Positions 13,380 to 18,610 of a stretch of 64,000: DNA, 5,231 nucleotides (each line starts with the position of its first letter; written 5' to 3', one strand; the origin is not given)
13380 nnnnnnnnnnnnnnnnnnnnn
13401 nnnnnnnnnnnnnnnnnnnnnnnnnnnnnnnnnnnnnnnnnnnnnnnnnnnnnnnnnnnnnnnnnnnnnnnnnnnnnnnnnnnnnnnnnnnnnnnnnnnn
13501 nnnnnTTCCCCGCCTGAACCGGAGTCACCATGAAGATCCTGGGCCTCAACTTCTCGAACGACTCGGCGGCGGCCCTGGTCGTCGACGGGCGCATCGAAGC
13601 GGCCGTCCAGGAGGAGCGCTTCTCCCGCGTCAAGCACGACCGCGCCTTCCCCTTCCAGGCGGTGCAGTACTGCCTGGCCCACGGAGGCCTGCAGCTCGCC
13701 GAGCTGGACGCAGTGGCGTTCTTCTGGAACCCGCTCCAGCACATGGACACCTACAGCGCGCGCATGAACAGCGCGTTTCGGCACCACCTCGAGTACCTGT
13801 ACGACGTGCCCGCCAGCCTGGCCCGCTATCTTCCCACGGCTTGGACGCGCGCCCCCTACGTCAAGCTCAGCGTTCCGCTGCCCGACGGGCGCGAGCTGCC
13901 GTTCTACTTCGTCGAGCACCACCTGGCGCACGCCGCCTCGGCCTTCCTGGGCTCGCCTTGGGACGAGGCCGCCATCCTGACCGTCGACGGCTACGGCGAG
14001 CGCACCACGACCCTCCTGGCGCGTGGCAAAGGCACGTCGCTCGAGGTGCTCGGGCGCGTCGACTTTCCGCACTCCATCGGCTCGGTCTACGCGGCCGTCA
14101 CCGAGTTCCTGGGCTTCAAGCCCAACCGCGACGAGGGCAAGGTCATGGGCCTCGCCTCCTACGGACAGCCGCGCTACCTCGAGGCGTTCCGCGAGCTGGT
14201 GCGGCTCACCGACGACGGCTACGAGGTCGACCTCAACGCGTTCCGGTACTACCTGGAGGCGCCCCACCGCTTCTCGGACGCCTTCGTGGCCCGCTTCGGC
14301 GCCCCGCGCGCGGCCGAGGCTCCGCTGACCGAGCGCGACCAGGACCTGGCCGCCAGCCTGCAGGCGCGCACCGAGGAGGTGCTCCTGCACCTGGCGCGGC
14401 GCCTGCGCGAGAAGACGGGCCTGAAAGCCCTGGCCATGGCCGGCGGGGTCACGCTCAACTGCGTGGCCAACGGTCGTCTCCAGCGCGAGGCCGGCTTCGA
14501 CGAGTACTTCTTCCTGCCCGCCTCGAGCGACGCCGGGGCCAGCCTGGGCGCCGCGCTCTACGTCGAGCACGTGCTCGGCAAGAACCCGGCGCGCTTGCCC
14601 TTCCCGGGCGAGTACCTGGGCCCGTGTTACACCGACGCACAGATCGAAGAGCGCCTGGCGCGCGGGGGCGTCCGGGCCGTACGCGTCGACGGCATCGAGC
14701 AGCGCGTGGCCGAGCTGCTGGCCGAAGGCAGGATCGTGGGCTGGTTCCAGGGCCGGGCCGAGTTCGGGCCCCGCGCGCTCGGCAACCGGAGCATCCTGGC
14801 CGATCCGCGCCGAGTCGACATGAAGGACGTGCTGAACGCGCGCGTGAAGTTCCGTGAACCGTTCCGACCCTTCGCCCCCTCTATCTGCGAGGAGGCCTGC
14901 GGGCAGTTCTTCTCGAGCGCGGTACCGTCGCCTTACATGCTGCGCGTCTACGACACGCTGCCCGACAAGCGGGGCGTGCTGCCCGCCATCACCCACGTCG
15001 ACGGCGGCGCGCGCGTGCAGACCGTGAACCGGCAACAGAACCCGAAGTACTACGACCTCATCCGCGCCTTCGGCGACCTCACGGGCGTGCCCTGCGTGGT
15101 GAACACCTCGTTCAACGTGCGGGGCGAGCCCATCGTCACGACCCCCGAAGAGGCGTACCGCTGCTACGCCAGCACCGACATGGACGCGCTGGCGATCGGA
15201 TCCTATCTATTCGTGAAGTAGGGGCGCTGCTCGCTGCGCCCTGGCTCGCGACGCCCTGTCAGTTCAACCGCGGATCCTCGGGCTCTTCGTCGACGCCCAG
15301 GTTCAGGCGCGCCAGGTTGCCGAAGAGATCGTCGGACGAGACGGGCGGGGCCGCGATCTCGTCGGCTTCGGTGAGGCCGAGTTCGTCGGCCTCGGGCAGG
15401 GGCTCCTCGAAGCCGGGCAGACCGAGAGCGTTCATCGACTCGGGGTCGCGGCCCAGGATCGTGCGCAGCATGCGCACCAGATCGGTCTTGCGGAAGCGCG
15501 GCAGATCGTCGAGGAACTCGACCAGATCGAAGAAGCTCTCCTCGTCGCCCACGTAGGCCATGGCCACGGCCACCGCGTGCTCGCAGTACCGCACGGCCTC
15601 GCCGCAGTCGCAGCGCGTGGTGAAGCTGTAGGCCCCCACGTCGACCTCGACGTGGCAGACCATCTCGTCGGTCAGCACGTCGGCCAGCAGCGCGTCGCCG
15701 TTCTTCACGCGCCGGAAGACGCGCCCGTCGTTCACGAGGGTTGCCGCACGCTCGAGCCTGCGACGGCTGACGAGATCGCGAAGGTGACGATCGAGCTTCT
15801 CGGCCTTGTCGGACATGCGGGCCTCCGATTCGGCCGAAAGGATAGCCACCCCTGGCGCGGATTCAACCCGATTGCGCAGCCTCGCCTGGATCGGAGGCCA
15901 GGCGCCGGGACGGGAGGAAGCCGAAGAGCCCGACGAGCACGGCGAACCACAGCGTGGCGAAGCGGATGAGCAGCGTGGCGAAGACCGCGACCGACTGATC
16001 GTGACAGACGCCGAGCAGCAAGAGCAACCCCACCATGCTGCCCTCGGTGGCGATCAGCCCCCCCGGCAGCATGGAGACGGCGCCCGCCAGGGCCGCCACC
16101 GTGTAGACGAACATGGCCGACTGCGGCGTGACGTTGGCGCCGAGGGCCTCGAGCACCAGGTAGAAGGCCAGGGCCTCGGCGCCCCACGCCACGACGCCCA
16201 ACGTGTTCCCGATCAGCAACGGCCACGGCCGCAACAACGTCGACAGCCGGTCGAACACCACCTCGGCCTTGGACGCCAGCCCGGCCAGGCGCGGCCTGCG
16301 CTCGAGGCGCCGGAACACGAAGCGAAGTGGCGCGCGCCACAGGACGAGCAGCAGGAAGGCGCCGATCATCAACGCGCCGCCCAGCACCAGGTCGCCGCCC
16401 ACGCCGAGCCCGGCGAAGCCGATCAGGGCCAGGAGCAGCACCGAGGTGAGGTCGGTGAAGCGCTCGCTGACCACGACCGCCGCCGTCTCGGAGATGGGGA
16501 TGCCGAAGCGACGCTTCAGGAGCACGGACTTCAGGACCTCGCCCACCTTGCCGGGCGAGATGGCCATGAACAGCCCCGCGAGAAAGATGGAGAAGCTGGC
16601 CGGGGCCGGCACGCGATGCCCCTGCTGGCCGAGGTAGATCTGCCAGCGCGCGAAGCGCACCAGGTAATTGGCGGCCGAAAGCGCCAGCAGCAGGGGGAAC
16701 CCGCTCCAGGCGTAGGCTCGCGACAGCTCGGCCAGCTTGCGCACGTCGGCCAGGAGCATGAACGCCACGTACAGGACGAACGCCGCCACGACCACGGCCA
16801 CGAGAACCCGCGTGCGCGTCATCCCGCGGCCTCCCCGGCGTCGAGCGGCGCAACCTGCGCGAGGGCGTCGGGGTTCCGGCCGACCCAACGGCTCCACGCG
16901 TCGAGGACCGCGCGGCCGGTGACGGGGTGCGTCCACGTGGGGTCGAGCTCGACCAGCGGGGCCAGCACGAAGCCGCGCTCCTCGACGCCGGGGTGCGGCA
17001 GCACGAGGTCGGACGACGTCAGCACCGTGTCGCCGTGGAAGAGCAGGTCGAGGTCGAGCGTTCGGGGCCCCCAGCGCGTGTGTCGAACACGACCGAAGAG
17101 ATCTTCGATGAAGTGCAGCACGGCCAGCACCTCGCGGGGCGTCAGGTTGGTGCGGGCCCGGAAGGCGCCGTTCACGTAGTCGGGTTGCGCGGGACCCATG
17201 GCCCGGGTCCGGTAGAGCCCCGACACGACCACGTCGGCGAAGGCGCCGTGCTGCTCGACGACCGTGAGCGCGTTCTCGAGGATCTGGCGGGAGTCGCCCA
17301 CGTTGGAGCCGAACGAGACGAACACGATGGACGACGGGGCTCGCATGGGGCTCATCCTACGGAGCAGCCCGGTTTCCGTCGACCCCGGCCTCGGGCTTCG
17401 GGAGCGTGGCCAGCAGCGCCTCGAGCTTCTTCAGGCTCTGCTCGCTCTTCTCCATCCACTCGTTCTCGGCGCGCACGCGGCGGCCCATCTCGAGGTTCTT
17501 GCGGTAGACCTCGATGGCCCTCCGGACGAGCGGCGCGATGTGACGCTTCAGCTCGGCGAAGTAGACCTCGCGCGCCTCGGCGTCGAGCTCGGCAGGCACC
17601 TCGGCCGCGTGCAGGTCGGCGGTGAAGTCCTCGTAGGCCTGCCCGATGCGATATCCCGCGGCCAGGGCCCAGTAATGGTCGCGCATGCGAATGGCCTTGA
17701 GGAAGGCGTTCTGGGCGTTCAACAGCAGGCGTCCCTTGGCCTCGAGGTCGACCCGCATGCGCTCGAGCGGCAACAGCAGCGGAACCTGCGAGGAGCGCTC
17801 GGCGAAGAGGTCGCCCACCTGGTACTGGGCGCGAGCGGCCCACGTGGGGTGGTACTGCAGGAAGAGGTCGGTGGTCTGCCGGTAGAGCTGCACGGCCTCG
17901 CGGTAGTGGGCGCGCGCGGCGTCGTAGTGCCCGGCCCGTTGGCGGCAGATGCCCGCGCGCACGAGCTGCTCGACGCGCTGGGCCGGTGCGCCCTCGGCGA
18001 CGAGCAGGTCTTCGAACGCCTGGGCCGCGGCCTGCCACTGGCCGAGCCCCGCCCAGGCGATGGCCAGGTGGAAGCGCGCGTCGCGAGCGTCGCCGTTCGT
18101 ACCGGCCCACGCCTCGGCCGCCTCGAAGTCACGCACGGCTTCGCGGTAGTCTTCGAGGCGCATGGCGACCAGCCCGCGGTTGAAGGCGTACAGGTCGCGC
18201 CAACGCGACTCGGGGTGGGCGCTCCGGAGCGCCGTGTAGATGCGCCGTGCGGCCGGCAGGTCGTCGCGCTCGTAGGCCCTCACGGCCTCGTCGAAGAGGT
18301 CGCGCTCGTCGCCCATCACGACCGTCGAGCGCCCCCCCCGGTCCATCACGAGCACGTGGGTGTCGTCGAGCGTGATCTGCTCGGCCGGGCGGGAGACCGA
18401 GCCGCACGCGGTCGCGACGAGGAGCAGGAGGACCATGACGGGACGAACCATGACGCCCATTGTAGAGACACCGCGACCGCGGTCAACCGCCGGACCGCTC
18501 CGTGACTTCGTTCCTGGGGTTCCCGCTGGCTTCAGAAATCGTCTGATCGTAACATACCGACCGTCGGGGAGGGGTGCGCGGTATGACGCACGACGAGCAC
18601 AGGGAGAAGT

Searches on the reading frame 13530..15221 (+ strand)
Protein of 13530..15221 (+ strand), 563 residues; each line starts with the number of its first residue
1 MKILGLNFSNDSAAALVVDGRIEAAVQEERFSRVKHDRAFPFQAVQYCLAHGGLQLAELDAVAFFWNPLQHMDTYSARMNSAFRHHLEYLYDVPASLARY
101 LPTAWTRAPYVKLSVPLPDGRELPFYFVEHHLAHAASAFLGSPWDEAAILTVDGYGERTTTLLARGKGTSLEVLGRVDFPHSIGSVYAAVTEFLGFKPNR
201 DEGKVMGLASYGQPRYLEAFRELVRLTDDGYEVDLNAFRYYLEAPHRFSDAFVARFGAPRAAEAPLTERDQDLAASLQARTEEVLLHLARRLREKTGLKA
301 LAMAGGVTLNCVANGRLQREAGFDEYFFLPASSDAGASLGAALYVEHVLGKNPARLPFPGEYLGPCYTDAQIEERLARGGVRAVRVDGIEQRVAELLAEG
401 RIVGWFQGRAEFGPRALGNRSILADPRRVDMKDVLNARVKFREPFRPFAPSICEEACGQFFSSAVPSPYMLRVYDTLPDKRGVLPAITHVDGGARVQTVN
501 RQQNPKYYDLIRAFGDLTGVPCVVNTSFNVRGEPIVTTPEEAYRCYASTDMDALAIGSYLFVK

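Call 65: search_protein_families(library=pfam, proteins=[window:13530-15221:+], max_evalue=0.001)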
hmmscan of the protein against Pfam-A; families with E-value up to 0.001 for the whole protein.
window:13530-15221:+ (563 aa): 3 families
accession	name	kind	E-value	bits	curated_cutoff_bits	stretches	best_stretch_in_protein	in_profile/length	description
PF16861.10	Carbam_trans_C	-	1.5e-71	239.8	27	1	394-562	1-169/170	Carbamoyltransferase C-terminus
PF02543.21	Carbam_trans_N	-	1e-64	219.6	24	1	2-343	1-346/346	Carbamoyltransferase N-terminus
PF00814.31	TsaD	-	9.7e-06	25.9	24.8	1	122-321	81-241/264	tRNA N6-adenosine threonylcarbamoyltransferase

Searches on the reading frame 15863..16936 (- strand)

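Call 80: search_protein_families(library=pfam, proteins=[window:15863-16936:-], max_evalue=0.0001)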
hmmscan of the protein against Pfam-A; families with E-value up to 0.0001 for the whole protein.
window:15863-16936:- (357 aa): 1 family
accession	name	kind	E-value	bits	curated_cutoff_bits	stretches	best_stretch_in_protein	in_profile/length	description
PF03706.18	LPG_synthase_TM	-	3.8e-46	158.4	33.4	1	46-336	3-302/302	Lysylphosphatidylglycerol synthase TM region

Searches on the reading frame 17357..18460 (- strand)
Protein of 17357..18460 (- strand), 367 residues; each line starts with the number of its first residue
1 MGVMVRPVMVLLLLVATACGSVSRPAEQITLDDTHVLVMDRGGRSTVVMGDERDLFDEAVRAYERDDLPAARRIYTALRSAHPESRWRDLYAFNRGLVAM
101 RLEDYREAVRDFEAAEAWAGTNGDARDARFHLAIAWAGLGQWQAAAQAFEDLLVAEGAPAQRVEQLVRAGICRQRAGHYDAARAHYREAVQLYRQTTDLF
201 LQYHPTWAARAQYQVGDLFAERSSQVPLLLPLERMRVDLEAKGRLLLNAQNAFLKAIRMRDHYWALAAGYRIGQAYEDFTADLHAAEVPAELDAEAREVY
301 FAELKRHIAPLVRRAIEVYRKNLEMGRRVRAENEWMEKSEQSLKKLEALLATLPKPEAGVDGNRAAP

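Call 80: search_protein_families(library=pfam, proteins=[window:17357-18460:-], max_evalue=0.0001)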
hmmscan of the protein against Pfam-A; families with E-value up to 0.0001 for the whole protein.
window:17357-18460:- (367 aa): 4 families
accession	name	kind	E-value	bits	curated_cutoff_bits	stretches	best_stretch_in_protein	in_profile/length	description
PF07719.23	TPR_2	-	2.6e-10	40.1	27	0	166-194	4-32/34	Tetratricopeptide repeat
PF00515.34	TPR_1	-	3.4e-07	30.3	27.8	0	93-115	5-27/34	Tetratricopeptide repeat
PF13174.12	TPR_6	-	6.3e-07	30.1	26.3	0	127-153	1-27/33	Tetratricopeptide repeat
PF13432.12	TPR_16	-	3.7e-05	24.5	32.7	1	94-155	2-59/65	Tetratricopeptide repeat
